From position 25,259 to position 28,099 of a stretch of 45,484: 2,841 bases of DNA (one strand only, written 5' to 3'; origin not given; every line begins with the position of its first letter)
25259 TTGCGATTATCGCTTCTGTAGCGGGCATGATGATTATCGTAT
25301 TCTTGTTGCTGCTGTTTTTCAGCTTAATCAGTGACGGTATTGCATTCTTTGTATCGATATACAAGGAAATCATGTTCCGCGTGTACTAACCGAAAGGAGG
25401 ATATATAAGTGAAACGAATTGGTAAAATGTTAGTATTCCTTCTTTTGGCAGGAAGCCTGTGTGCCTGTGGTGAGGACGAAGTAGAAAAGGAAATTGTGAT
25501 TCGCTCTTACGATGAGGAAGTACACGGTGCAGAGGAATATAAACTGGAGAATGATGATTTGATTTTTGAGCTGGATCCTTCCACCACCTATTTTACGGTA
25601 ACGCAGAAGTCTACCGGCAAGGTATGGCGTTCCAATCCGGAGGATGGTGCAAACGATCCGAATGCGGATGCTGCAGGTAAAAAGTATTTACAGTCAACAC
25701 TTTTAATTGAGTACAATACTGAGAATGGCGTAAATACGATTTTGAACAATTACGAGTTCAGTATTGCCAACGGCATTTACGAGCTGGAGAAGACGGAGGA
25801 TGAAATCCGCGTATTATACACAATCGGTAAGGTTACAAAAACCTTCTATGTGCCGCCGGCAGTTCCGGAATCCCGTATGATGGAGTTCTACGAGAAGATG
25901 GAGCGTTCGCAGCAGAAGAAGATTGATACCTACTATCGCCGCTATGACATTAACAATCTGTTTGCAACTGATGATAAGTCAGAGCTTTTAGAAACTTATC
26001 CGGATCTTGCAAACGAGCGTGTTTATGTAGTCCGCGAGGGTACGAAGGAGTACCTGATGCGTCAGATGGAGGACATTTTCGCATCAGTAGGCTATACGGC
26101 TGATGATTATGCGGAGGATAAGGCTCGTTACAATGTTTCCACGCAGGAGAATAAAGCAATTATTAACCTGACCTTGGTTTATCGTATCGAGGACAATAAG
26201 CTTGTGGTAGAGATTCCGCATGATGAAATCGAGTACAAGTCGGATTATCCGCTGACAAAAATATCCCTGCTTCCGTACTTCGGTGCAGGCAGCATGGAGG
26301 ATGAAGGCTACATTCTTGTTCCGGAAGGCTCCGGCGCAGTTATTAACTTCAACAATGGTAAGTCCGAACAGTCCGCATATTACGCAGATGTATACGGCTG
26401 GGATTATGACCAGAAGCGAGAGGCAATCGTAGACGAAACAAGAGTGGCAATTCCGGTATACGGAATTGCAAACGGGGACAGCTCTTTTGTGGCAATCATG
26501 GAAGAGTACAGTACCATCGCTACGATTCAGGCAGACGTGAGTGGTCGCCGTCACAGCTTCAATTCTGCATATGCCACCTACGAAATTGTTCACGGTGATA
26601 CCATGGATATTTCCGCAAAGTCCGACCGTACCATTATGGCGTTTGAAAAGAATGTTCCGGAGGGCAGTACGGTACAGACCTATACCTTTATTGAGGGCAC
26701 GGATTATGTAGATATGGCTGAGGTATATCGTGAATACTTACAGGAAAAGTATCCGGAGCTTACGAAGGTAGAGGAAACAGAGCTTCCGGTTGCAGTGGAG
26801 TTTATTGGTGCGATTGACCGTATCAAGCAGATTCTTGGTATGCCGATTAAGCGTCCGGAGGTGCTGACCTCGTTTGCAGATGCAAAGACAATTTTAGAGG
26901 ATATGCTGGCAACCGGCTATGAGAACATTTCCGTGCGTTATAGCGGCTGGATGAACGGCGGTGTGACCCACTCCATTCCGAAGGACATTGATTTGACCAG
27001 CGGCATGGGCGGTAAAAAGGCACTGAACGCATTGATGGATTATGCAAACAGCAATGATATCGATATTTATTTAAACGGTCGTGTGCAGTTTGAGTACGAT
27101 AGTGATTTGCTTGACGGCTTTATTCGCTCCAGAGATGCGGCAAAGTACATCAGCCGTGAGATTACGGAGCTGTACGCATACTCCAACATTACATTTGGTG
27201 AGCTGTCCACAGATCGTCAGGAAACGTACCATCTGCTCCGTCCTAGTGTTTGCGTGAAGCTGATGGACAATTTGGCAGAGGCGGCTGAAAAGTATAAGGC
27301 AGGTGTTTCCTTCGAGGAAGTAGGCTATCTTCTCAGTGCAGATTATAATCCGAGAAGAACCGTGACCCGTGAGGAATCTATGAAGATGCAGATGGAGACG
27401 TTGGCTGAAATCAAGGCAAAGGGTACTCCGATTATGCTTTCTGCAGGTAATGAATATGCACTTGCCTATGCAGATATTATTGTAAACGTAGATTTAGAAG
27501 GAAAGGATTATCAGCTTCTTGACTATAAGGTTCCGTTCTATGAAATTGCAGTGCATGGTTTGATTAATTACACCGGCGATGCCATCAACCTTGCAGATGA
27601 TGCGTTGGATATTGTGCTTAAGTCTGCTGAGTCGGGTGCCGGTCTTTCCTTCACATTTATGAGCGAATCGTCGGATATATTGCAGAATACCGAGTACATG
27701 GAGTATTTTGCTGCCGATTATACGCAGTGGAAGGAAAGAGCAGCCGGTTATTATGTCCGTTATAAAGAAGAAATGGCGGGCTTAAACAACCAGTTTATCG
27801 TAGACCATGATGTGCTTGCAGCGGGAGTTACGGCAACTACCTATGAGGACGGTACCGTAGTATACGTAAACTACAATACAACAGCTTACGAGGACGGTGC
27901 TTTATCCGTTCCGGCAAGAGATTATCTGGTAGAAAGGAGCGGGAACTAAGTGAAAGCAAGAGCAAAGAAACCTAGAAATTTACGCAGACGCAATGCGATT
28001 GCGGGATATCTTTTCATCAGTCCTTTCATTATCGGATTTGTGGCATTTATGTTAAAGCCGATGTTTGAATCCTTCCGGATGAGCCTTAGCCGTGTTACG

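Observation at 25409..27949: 846-aa lipoprotein: candidate unclassified carbohydrate-active enzyme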

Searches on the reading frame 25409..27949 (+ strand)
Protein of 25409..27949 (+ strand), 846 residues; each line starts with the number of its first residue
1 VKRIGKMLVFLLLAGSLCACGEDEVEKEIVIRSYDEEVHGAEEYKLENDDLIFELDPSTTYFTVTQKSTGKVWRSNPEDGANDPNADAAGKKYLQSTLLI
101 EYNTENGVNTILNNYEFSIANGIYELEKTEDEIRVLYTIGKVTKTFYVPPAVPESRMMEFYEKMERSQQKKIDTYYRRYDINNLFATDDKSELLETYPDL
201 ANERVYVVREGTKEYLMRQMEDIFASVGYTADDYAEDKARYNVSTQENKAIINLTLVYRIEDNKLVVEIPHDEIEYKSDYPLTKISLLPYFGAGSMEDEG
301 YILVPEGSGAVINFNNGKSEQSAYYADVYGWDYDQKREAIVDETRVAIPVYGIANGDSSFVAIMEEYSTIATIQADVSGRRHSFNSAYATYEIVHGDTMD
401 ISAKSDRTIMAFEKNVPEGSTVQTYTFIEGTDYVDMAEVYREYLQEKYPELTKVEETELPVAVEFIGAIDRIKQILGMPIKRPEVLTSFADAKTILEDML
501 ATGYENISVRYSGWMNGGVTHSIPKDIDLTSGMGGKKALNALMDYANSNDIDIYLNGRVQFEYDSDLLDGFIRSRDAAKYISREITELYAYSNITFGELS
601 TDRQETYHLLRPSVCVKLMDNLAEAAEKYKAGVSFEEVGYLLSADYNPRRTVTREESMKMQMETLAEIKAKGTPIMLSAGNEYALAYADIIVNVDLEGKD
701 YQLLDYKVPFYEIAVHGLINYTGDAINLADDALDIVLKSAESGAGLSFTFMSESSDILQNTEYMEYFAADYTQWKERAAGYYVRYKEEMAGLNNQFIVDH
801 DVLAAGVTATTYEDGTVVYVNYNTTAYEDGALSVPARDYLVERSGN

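Call 3: search_protein_families(library=pfam, proteins=[window:25409-27949:+], max_evalue=0.01)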
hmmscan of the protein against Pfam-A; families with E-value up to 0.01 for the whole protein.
window:25409-27949:+ (846 aa): 1 family
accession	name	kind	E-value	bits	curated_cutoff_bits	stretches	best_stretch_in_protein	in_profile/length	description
PF18952.6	DUF5696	-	1e-192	642.4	25.6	1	232-839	2-612/612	Family of unknown function (DUF5696)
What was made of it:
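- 25409..27949 (+): Gene for the 846-aa DUF5696 lipoprotein, including the stop codon. PF18952 E=1e-192 (call 3).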

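Call 4: search_protein_families(library=ncbifam, proteins=[window:25409-27949:+], max_evalue=0.01)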
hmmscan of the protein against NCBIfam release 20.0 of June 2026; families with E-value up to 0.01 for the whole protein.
window:25409-27949:+ (846 aa): 0 families

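Call 5: search_solved_structures(query=window:25409-27949:+, max_evalue=10, show_alignments=2)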
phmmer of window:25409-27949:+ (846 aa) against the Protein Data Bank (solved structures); distinct sequences matched with E-value up to 10: 5.
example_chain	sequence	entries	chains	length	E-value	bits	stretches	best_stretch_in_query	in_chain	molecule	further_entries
8rzk_A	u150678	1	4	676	2.5e-06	29.2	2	43-93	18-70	Conserved hypothetical periplasmic protein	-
8rzg_A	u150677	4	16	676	2.5e-06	29.2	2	43-93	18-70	Conserved hypothetical periplasmic protein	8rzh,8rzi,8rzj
5opq_A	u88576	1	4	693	4.1e-06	28.5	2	45-93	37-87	3,6-anhydro-D-galactosidase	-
7zs6_AAA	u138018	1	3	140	0.08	14.3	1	420-465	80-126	Reactive intermediate deaminase A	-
8hwn_B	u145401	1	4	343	2.2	9.6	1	586-652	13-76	DepB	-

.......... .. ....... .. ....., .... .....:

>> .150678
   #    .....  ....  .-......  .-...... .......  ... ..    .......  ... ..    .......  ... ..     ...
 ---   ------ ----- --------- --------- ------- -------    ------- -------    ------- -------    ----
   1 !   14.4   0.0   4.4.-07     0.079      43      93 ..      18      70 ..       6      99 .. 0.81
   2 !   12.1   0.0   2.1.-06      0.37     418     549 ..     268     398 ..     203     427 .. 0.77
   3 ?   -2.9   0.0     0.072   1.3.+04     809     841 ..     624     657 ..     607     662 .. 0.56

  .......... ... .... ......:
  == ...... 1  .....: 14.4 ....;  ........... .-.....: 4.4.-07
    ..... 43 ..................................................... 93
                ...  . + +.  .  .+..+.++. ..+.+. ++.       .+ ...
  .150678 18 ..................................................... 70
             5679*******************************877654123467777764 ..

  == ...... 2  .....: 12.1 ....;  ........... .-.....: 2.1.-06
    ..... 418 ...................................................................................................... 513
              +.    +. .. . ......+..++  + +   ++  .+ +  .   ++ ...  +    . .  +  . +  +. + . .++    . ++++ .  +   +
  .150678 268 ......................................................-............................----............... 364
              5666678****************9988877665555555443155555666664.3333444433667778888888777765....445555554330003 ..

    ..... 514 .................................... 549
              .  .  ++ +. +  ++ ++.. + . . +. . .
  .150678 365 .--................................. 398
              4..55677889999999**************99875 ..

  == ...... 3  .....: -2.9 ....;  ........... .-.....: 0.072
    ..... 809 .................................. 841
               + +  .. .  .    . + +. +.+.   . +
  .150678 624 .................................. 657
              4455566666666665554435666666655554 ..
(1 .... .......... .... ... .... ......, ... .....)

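Call 8: find_homologous_proteins(query=window:25409-27949:+, max_evalue=0.00001)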
Query window:25409-27949:+ (846 aa): 416 proteins with E <= 0.00001 among 8000 candidates; the best 120 are listed.
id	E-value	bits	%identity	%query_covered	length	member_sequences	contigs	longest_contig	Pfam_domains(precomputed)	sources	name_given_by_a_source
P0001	0.0e+0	1852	98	100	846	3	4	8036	PF18952.7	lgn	-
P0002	0.0e+0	1599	83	100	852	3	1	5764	PF18952.7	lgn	-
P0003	0.0e+0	1597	83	100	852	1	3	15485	PF18952.7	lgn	-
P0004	0.0e+0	1595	83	100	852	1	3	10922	PF18952.7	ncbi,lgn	-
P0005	0.0e+0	1583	82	100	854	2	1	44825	PF18952.7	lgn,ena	-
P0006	0.0e+0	1508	78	100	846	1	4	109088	PF18952.7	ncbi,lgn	-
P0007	0.0e+0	1493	77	100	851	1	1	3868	PF18952.7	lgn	-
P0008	0.0e+0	1383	71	100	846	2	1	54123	PF18952.7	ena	-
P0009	0.0e+0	1381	71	100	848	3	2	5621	PF18952.7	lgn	-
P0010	0.0e+0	1374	71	100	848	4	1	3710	PF18952.7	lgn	-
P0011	0.0e+0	1337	69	100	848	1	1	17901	PF18952.7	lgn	-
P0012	0.0e+0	1335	69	100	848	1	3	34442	PF18952.7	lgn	-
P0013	0.0e+0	1333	69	100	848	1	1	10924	PF18952.7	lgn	-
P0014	0.0e+0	1331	69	100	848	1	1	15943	PF18952.7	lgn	-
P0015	0.0e+0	1331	68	100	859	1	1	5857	PF18952.7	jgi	-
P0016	0.0e+0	1328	69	100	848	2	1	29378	PF18952.7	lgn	-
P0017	0.0e+0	1325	69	100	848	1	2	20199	PF18952.7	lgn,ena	-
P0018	0.0e+0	1324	69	100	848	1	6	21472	PF18952.7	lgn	-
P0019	0.0e+0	1321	69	100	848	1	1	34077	PF18952.7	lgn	-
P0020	0.0e+0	1321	69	100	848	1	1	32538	PF18952.7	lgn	-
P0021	0.0e+0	1316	68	100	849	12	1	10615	PF18952.7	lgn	-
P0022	0.0e+0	1311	69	99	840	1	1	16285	PF18952.7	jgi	-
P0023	0.0e+0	1299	67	100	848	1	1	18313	PF18952.7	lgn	-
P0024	0.0e+0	1295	67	100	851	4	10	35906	PF18952.7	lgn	-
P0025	0.0e+0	1232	63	98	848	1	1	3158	PF18952.7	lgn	-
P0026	0.0e+0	1200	62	98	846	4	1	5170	PF18952.7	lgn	-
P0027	0.0e+0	1189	61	100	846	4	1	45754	PF18952.7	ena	-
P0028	0.0e+0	1175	60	100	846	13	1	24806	PF18952.7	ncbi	-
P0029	0.0e+0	1172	60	100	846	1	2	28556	PF18952.7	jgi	-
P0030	0.0e+0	1160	60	100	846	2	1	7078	PF18952.7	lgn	-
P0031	0.0e+0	1158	60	100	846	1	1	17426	PF18952.7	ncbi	-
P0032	0.0e+0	1153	60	100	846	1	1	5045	PF18952.7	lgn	-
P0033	0.0e+0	1151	60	100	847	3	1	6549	PF18952.7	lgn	-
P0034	0.0e+0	1138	59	100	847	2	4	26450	PF18952.7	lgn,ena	-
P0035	0.0e+0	1134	57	100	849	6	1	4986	PF18952.7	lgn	-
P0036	0.0e+0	1127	57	100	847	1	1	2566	PF18952.7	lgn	-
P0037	0.0e+0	1120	58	100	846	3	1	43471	PF18952.7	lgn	-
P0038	0.0e+0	1119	58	100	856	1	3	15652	PF18952.7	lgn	-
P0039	0.0e+0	1117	59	100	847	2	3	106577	PF18952.7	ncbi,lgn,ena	-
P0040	0.0e+0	1115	57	98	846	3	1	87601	PF18952.7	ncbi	-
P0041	0.0e+0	1111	57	100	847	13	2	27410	PF18952.7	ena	-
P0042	0.0e+0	1106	56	100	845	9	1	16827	PF18952.7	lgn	-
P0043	0.0e+0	1106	57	98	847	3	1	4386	PF18952.7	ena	-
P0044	0.0e+0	1104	57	98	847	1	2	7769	PF18952.7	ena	-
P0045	0.0e+0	1100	57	100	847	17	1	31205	PF18952.7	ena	-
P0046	0.0e+0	1100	56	100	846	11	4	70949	PF18952.7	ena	-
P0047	0.0e+0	1100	56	100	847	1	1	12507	PF18952.7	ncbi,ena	-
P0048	0.0e+0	1099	56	100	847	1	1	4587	PF18952.7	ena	-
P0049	0.0e+0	1096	57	98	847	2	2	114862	PF18952.7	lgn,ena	-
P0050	0.0e+0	1095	56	98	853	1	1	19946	PF18952.7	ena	-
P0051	0.0e+0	1094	57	100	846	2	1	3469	PF18952.7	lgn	-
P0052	0.0e+0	1093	57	100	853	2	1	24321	PF18952.7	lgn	-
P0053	0.0e+0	1092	56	100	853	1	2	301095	PF18952.7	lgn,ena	-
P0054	0.0e+0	1089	57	98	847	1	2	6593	PF18952.7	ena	-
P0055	0.0e+0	1089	56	100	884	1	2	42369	PF18952.7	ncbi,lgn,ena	-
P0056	0.0e+0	1084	57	98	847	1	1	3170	PF18952.7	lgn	-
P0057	0.0e+0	1084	57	100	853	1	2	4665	PF18952.7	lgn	-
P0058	0.0e+0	1083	56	100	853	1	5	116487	PF18952.7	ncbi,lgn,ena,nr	ncbi:MAG: hypothetical protein IJZ55_06010 [Lachnospiraceae bacterium]|nr:hypothetical protein [Lach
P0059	0.0e+0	1083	56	98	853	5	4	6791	PF18952.7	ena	-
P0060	0.0e+0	1083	56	98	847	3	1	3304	PF18952.7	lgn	-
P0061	0.0e+0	1082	56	98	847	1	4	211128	PF18952.7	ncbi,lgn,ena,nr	ncbi:MAG: hypothetical protein J6J38_11385 [Lachnospiraceae bacterium]|nr:hypothetical protein [Lach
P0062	0.0e+0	1081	55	100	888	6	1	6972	PF18952.7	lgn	-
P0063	0.0e+0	1079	56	100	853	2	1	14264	PF18952.7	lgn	-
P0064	0.0e+0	1078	56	98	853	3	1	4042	PF18952.7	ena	-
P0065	0.0e+0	1078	56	98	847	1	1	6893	PF18952.7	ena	-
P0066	0.0e+0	1078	56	98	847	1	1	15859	PF18952.7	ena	-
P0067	0.0e+0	1077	57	98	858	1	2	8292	PF18952.7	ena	-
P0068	0.0e+0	1074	57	98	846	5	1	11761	PF18952.7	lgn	-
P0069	0.0e+0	1074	57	98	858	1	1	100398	PF18952.7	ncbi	-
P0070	0.0e+0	1073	56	98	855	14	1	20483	PF18952.7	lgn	-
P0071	0.0e+0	1070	56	100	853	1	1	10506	PF18952.7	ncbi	-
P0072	0.0e+0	1068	55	98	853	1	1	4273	PF18952.7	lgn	-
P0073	0.0e+0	1065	56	98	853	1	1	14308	PF18952.7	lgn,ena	-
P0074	0.0e+0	1065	55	98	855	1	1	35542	PF18952.7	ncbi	-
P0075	0.0e+0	1064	54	98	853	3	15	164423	PF18952.7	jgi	-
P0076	0.0e+0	1053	54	100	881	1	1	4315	PF18952.7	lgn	-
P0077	0.0e+0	1044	54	100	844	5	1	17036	PF18952.7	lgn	-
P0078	0.0e+0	1029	54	100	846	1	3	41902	PF18952.7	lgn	-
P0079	6.0e-296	1002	54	98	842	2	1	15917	PF18952.7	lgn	-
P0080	1.3e-295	1001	54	100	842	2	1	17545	PF18952.7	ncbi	-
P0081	1.6e-290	984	53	98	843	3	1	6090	PF18952.7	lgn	-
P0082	8.9e-290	982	53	98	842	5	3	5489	PF18952.7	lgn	-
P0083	2.6e-279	947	52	98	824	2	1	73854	PF18952.7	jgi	jgi:hypothetical protein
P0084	6.7e-279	946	51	100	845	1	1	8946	PF18952.7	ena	-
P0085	4.5e-277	940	51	100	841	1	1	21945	PF18952.7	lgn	-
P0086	3.2e-276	937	50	100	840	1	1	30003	PF18952.7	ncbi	-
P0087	2.0e-273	928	50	100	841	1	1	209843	PF18952.7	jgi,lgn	jgi:hypothetical protein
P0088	3.5e-273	927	50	100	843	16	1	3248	PF18952.7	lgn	-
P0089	3.8e-271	920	49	100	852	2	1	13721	PF18952.7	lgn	-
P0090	3.2e-270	917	49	100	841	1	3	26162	PF18952.7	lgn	-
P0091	4.0e-269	913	50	100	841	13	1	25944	PF18952.7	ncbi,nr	ncbi:MAG: hypothetical protein E7255_14360 [Lachnospiraceae bacterium]|nr:hypothetical protein [Lach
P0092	1.2e-268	912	50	100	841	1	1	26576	PF18952.7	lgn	-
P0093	2.8e-267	907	50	100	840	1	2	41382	PF18952.7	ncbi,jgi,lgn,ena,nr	ncbi:MAG TPA: DUF5696 domain-containing protein [Mobilitalea sp.]|nr:DUF5696 domain-containing prote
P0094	2.4e-265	901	48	100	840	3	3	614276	PF18952.7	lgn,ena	-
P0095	1.4e-264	898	48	100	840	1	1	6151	PF18952.7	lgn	-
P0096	1.5e-264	898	48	100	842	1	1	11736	PF18952.7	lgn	-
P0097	3.1e-264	897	48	100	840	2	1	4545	PF18952.7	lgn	-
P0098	1.4e-263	895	48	100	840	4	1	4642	PF18952.7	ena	-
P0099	2.3e-262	891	49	100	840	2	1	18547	PF18952.7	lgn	-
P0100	3.2e-262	891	49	100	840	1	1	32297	PF18952.7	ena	-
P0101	4.3e-262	890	48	100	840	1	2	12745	PF18952.7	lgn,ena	-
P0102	2.3e-261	888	47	98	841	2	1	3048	PF18952.7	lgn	-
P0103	2.7e-261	887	47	100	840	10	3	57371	PF18952.7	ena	-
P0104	8.7e-261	886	48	96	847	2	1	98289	PF18952.7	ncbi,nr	ncbi:MAG: hypothetical protein IJY09_10940 [Lachnospiraceae bacterium]|nr:hypothetical protein [Lach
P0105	9.8e-261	886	48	98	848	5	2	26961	PF18952.7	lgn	-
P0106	1.0e-260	885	47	98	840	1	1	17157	PF18952.7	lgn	-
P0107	1.5e-259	882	48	100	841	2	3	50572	PF18952.7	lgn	-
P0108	1.6e-259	882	48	100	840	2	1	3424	PF18952.7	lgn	-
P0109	2.1e-259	881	48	99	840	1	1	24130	PF18952.7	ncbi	-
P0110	5.5e-259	880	48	100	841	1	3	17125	PF18952.7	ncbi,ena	-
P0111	1.4e-258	878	48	99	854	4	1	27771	PF18952.7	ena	-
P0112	2.0e-258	878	48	99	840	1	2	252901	PF18952.7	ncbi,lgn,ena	-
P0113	2.7e-258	878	47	100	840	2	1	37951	PF18952.7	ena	-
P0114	3.8e-257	874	47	98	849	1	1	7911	PF18952.7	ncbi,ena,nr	ncbi:MAG: hypothetical protein K2N94_16330 [Lachnospiraceae bacterium]|nr:hypothetical protein [Lach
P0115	1.0e-256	872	47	100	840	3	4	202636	PF18952.7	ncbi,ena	-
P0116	3.3e-256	871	49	99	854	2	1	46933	PF18952.7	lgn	-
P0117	3.7e-256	870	47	100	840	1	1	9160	PF18952.7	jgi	jgi:hypothetical protein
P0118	6.9e-256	870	46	100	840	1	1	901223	PF18952.7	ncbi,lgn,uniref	ncbi:hypothetical protein HNQ56_000518 [Anaerotaenia torta]|uniref:DUF5696 domain-containing protein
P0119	1.5e-255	868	47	100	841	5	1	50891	PF18952.7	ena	-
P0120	2.9e-255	867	46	100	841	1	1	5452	PF18952.7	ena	-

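Call 17: search_solved_structures(query=A1, max_evalue=1, show_alignments=3)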
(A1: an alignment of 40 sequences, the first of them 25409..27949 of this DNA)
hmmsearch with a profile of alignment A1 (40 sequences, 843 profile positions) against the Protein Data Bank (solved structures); distinct sequences matched with E-value up to 1: 14.
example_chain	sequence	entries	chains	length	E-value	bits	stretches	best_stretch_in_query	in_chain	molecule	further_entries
8rzk_A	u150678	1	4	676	7.1e-11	44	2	41-109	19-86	Conserved hypothetical periplasmic protein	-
8rzg_A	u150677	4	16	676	9e-11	43.6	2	41-109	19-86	Conserved hypothetical periplasmic protein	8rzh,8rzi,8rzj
5opq_A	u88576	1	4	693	1.2e-10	43.3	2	41-109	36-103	3,6-anhydro-D-galactosidase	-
8ip8_la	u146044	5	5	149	0.066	14.3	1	130-184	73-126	40S ribosomal protein uS9 | 40S ribosomal protein S16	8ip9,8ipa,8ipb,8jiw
4v3p_SI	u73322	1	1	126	0.066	14.3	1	130-184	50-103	40S ribosomal protein S16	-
5wzn_A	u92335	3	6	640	0.095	13.8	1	421-547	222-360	Alpha-N-acetylgalactosaminidase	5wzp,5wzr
4v7e_BQ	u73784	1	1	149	0.096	13.8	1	130-184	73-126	40S ribosomal protein S9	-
8r57_Q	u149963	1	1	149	0.1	13.7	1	130-184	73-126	40S ribosomal protein S16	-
5wzq_A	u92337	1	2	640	0.11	13.6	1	421-547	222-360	Alpha-N-acetylgalactosaminidase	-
7oyc_Q2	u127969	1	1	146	0.33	12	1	137-184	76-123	Rps16 protein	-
7oya_Q2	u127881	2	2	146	0.68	11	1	137-184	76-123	Ribosomal protein S16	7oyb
9bh5_AQ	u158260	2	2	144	0.76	10.8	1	136-187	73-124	Small ribosomal subunit protein uS9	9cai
9eho_RR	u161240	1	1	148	0.77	10.8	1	136-184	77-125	40S ribosomal protein S16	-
6zj3_SL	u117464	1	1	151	0.92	10.5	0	128-187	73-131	Ribosomal protein uS9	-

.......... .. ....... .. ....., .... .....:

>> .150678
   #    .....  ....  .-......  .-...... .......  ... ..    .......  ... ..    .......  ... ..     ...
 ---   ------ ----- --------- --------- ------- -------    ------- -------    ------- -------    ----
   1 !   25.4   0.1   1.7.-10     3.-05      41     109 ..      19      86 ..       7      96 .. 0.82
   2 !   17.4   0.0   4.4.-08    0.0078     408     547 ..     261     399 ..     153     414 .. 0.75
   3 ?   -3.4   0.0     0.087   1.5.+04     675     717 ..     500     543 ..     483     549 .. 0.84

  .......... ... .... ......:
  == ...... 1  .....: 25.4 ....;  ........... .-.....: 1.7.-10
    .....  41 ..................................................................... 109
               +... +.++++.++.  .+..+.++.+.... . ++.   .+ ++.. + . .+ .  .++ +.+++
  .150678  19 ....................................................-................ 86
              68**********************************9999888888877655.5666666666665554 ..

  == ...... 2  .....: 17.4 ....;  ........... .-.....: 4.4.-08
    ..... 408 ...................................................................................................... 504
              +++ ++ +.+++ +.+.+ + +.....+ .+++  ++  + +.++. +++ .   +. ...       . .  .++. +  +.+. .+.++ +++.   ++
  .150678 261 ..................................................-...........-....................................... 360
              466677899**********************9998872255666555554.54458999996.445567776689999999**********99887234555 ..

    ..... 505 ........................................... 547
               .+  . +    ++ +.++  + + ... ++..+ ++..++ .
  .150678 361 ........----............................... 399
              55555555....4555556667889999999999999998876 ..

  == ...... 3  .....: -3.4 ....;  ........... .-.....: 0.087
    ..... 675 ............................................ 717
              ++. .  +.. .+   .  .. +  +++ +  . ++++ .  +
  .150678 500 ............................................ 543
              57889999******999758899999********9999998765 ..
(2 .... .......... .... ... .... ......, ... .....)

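Call 28: predict_structure(protein=window:25409-27949:+)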
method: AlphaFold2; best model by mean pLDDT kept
length: 846 residues; sequences in the alignment: 1
mean_pLDDT: 33.2   pTM: 0.22
mean pLDDT of the five models: 33.2, 27.7, 26.1, 25.2, 24.9
residues with pLDDT >= 90: 0; 70-90: 1; 50-70: 38; < 50: 807
segments of 3 or more residues with pLDDT < 50: 1-47, 57-60, 95-846
pLDDT, mean of each block of 10 residues (from residue 1): 30 29 32 32 46 52 63 59 55 45 37 35 37 38 36 43 40 29 32 35 31 33 31 35 28 27 28 29 34 31 34 32 29 31 29 29 31 28 24 26 25 27 24 29 40 37 37 32 30 36 29 26 27 37 38 30 32 31 28 26 30 39 43 41 36 40 45 35 28 25 24 26 31 35 29 29 30 33 30 26 28 31 28 25 27
secondary structure, 60 per line:
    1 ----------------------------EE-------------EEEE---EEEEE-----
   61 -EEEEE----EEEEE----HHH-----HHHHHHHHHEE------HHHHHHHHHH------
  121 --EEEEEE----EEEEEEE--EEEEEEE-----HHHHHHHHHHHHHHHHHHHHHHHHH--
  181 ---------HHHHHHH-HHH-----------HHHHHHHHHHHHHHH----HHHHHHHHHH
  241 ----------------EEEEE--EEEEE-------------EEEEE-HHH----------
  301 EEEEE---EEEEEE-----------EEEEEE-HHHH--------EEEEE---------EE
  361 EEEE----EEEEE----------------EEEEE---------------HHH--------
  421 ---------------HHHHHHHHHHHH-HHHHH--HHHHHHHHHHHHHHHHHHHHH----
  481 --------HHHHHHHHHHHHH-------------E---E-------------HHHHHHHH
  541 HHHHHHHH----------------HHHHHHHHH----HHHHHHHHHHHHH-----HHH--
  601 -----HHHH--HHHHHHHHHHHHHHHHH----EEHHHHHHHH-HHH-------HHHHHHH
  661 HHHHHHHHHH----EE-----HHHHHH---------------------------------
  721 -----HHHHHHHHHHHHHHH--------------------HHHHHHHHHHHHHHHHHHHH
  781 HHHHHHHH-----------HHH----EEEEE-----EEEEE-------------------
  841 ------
elements in order (helices of 4 or more, strands of 3 or more residues): E44-47 E51-55 E62-66 E71-75 H88-96 H105-114 E123-128 E133-139 E142-148 H154-178 H190-196 H212-226 H231-240 E257-261 E264-268 E282-286 E301-305 E309-314 E326-331 H333-336 E345-349 E359-364 E369-373 E390-394 H436-447 H449-453 H456-476 H489-501 H533-548 H565-573 H578-590 H606-609 H612-628 H635-642 H654-670 H682-687 H726-740 H761-788 E807-811 E817-821
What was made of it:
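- Tried and rejected: A single-sequence AlphaFold run gave pLDDT 33 and was unusable (call 28).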
